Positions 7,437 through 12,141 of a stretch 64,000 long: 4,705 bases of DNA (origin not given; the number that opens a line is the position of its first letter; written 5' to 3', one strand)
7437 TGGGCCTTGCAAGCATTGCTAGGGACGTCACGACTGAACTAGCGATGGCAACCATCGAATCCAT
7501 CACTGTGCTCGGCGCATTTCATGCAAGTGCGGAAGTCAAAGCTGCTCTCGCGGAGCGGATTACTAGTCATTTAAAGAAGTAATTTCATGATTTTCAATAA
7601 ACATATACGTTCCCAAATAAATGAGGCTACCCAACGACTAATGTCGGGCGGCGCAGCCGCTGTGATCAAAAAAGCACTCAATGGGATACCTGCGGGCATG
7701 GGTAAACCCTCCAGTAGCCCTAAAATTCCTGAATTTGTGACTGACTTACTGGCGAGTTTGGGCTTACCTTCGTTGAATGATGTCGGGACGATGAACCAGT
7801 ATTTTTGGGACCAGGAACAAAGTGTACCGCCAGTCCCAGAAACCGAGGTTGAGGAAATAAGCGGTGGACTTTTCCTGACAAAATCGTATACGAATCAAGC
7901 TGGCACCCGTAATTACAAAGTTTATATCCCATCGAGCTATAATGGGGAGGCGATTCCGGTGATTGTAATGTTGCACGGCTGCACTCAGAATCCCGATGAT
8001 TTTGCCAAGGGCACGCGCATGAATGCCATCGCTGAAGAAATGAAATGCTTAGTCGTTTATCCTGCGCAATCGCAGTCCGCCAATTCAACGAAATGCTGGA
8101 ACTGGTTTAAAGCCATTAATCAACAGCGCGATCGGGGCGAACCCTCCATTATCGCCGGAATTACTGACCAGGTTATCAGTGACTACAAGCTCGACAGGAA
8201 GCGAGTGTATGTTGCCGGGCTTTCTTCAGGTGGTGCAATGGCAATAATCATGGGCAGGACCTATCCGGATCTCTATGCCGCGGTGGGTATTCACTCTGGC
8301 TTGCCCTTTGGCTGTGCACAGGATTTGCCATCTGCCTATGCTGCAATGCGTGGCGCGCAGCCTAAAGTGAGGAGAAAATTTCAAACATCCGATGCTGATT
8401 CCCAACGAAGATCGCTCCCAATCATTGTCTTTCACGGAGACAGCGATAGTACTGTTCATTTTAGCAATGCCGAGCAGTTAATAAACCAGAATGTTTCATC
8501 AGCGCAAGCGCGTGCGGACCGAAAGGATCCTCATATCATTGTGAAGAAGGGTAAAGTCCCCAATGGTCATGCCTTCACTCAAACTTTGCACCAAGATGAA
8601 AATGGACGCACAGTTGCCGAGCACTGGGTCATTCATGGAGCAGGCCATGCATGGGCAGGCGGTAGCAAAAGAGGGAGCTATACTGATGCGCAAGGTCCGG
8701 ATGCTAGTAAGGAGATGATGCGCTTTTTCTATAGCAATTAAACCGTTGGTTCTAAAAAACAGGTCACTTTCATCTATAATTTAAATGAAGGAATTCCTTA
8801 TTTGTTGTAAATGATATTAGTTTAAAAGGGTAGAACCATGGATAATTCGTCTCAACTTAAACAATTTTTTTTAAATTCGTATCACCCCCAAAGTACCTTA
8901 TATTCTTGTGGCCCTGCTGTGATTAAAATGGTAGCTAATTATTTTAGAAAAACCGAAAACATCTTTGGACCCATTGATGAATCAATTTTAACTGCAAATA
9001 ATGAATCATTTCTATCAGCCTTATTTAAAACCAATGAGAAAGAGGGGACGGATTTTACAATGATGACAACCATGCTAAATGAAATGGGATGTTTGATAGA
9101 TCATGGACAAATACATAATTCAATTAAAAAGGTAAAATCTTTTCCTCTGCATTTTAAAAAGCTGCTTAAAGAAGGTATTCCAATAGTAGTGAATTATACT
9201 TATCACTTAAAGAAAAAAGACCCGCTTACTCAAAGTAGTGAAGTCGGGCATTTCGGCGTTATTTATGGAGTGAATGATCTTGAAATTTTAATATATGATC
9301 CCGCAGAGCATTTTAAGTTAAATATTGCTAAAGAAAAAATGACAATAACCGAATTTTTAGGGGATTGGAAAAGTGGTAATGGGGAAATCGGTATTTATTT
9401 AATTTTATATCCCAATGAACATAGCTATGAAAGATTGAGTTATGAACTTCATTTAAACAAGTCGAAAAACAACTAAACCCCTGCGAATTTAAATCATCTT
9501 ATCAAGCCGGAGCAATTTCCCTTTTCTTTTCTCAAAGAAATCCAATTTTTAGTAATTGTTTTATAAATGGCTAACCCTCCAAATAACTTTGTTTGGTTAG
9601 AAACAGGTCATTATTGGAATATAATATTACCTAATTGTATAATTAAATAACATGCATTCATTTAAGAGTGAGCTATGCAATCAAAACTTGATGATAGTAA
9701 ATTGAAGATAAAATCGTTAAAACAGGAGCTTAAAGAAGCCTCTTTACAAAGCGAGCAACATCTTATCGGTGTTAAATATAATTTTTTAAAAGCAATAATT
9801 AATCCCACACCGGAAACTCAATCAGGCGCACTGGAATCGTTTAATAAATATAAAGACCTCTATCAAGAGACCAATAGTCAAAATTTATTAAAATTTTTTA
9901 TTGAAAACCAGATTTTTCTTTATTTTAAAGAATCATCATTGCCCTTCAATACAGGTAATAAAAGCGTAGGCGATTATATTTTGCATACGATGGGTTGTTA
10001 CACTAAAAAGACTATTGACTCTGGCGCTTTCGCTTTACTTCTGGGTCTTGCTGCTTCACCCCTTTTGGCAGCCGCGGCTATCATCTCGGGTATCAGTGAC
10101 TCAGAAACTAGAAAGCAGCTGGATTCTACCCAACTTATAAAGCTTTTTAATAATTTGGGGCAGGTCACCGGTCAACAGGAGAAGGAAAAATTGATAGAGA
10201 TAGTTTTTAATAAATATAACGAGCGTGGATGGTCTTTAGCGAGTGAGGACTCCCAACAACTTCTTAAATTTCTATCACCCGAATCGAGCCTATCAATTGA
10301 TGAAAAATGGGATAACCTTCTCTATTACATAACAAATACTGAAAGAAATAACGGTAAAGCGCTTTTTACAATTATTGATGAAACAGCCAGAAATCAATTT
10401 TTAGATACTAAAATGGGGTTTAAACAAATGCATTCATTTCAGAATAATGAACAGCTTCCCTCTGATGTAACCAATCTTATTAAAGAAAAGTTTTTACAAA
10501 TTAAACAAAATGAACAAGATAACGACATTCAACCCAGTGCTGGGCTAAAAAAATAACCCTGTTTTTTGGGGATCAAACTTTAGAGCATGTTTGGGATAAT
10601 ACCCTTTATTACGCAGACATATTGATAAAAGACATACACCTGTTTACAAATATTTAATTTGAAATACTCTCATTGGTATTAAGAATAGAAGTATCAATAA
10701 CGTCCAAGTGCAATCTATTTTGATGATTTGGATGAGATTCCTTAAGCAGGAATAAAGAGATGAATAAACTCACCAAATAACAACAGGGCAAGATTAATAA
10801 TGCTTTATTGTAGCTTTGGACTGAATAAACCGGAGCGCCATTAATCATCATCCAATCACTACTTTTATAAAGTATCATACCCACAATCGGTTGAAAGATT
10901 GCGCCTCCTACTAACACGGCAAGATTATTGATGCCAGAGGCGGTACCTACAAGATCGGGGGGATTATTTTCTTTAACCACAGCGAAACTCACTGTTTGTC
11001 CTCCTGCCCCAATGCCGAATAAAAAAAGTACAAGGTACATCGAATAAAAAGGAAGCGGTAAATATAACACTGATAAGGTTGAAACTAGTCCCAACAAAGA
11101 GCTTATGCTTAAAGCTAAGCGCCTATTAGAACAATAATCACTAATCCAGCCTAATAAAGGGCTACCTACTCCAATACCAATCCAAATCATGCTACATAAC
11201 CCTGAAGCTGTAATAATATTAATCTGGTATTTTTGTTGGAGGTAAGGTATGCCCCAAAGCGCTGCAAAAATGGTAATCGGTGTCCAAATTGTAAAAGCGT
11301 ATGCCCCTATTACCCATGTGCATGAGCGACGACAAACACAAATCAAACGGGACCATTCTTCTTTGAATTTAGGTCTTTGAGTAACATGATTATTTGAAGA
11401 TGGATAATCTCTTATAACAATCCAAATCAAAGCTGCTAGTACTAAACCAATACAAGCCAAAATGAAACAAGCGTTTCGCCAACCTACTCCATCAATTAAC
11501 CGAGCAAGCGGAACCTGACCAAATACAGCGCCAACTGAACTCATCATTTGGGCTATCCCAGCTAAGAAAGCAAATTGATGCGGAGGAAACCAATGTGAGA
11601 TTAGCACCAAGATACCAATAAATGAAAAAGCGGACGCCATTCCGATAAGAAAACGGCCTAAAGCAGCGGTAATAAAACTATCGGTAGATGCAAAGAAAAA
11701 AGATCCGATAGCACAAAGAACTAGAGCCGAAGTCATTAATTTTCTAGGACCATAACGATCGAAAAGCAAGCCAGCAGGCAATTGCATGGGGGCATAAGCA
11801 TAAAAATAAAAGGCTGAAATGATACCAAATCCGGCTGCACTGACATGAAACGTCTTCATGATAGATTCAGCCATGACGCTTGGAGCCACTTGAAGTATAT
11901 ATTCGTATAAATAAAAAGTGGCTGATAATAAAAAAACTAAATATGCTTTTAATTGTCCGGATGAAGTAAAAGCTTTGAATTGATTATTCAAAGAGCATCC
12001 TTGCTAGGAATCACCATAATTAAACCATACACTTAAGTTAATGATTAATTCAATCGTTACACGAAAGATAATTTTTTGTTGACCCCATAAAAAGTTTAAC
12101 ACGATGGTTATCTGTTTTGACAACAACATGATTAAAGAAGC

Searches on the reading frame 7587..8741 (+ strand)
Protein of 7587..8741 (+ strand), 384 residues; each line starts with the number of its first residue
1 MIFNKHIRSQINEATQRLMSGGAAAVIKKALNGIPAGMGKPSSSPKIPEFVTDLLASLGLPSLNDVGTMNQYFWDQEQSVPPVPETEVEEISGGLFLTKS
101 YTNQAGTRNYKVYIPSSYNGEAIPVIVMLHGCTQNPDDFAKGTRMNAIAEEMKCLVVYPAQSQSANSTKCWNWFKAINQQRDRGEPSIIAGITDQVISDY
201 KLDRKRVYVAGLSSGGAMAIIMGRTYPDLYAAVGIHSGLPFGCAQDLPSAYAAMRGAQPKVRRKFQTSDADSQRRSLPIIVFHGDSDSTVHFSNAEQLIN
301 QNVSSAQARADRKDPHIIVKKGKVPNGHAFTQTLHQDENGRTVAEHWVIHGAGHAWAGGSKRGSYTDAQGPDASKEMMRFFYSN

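Call 9: search_protein_families(library=pfam, proteins=[window:7587-8741:+], max_evalue=0.001)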
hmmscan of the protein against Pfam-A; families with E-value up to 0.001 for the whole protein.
window:7587-8741:+ (384 aa): 8 families
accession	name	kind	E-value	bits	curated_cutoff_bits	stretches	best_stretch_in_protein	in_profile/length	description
PF10503.15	Esterase_PHB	-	2.6e-40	138.4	23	1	109-302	2-195/219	Esterase PHB depolymerase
PF00756.26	Esterase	-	4.6e-14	53.2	22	1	108-306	8-214/251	Putative esterase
PF00326.27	Peptidase_S9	-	1.5e-09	38.1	22.6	1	171-301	30-169/213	Prolyl oligopeptidase family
PF02230.22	Abhydrolase_2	-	3.5e-07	30.7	23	1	121-239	12-139/217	Phospholipase/Carboxylesterase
PF20434.5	BD-FAE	-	1.8e-06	28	26.8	0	198-225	82-109/215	BD-FAE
PF01738.24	DLH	-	6.8e-06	26.3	21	1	195-347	87-206/217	Dienelactone hydrolase family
PF12146.15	Hydrolase_4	-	0.00048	19.9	27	0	270-305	185-220/239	Serine aminopeptidase, S33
PF03959.19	FSH1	-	0.00094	19.4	21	0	160-304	59-188/211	Serine hydrolase (FSH1)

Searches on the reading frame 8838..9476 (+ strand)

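Call 9: search_protein_families(library=pfam, proteins=[window:8838-9476:+], max_evalue=0.001)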
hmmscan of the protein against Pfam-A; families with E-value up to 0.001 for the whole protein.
window:8838-9476:+ (212 aa): 2 families
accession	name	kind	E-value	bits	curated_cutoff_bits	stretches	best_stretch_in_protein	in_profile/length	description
PF13529.12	Peptidase_C39_2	-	2e-08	35.3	24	1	17-156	7-143/143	Peptidase_C39 like family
PF03412.21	Peptidase_C39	-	5.6e-08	33.1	22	0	135-178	85-122/133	Peptidase C39 family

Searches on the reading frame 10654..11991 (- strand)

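Call 9: search_protein_families(library=pfam, proteins=[window:10654-11991:-], max_evalue=0.001)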
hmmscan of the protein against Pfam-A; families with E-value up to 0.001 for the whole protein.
window:10654-11991:- (445 aa): 1 family
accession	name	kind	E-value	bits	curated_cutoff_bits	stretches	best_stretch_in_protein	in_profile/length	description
PF07690.21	MFS_1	-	2.8e-58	197.9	33.4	2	28-366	10-346/347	Major Facilitator Superfamily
